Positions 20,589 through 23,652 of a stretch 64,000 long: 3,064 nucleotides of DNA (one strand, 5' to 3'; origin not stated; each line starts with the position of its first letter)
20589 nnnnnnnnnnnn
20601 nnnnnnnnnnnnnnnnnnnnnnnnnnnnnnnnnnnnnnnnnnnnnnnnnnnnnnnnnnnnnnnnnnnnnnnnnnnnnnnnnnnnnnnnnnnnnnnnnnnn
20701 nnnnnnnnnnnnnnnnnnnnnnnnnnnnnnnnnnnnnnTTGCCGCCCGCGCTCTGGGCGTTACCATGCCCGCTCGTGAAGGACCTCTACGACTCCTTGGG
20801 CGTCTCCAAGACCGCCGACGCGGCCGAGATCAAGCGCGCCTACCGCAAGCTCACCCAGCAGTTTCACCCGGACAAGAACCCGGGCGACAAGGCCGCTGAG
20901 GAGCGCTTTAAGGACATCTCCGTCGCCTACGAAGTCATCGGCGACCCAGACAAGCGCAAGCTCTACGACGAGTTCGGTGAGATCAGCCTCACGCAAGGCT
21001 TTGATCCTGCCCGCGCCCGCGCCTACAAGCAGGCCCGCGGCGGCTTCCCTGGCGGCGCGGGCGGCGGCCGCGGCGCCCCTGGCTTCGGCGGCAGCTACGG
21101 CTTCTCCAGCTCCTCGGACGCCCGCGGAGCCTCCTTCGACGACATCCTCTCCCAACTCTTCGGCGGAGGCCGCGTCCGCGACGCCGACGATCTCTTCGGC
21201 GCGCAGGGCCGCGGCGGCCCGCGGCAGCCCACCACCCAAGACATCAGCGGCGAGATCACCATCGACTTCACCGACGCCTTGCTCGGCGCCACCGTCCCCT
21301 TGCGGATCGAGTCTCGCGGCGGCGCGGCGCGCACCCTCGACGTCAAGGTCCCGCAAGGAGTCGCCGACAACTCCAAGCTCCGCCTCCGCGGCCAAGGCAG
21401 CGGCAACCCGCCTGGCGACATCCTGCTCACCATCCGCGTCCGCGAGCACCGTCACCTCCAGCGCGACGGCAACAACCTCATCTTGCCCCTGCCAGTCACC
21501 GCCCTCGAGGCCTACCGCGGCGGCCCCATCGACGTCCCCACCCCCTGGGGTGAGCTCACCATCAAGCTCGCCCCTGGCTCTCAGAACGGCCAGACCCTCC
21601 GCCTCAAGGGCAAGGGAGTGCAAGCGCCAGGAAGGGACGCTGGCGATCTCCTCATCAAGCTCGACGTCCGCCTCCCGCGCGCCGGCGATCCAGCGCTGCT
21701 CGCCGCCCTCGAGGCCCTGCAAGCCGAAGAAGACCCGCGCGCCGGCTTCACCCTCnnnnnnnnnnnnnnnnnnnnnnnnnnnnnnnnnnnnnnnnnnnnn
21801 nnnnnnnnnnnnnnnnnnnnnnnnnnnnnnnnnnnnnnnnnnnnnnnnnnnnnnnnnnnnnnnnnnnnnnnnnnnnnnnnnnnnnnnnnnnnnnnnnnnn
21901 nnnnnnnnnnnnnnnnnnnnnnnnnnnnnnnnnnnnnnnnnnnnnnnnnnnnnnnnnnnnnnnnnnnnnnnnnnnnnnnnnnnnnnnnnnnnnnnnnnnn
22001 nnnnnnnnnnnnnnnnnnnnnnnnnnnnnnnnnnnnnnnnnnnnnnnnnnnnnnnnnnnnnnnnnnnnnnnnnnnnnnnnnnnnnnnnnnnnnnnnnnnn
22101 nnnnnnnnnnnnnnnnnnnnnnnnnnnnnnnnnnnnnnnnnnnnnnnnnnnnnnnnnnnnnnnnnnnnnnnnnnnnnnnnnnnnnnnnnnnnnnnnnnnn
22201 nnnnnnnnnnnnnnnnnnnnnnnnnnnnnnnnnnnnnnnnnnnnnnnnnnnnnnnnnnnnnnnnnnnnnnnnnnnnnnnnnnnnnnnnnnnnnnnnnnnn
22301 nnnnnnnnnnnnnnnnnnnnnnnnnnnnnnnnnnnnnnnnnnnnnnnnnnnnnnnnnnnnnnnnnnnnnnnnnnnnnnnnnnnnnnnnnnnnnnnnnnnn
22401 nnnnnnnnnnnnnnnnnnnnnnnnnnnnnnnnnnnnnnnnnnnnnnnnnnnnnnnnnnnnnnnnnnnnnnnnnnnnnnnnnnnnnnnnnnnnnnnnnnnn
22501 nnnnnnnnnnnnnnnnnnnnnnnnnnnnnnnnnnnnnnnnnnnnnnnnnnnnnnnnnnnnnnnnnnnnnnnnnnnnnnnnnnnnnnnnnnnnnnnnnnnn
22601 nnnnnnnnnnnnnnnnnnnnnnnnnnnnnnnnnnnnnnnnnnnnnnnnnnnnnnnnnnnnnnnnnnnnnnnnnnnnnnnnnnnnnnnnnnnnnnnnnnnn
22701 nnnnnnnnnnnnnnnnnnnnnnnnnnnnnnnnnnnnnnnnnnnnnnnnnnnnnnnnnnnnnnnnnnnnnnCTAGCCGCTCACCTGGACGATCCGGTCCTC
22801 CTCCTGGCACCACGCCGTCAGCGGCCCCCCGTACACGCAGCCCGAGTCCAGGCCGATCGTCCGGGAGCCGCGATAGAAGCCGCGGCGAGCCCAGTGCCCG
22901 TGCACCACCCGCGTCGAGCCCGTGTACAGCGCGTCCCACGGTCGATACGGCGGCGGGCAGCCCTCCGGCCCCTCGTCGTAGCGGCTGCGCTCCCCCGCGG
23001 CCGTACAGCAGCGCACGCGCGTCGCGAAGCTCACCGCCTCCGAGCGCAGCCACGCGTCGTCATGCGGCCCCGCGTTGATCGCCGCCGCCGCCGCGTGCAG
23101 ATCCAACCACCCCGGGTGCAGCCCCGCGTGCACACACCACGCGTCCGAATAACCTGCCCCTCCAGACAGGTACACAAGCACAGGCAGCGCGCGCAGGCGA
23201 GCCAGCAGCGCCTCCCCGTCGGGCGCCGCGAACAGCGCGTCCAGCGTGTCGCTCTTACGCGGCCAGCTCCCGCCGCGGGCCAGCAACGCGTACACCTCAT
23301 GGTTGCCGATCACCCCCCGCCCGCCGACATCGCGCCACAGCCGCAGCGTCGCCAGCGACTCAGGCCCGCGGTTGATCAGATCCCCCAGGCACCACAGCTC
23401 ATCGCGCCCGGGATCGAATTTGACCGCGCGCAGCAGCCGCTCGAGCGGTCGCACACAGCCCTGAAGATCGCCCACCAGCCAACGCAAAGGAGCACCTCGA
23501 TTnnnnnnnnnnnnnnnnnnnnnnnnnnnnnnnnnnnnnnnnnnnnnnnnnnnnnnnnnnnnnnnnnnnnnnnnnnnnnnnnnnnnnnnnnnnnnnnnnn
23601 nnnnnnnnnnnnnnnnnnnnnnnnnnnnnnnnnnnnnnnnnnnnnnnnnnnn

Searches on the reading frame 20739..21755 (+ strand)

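Call 40: search_protein_families(library=pfam, proteins=[window:20739-21755:+], max_evalue=0.001)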
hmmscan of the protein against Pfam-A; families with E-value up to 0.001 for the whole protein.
window:20739-21755:+ (339 aa): 2 families
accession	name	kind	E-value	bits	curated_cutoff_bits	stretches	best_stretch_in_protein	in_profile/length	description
PF01556.23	DnaJ_C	-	2.8e-35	122.1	26.6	1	172-313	4-152/152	DnaJ C terminal domain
PF00226.36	DnaJ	-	2.1e-25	89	27.8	1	15-77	1-63/63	DnaJ domain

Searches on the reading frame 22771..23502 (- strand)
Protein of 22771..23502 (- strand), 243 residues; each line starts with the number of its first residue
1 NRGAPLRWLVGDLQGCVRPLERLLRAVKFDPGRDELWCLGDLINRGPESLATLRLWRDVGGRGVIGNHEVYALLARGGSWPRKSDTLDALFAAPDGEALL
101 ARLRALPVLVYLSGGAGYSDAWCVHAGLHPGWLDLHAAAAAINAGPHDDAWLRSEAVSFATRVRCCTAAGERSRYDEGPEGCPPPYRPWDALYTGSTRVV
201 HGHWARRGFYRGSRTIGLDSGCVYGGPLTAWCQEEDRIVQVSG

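Call 40: search_protein_families(library=pfam, proteins=[window:22771-23502:-], max_evalue=0.001)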
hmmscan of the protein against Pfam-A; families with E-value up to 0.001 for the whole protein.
window:22771-23502:- (243 aa): 1 family
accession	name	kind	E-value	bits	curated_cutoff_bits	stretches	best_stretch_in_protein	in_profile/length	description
PF00149.33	Metallophos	-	6.1e-12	46.8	21.5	1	8-204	4-188/191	Calcineurin-like phosphoesterase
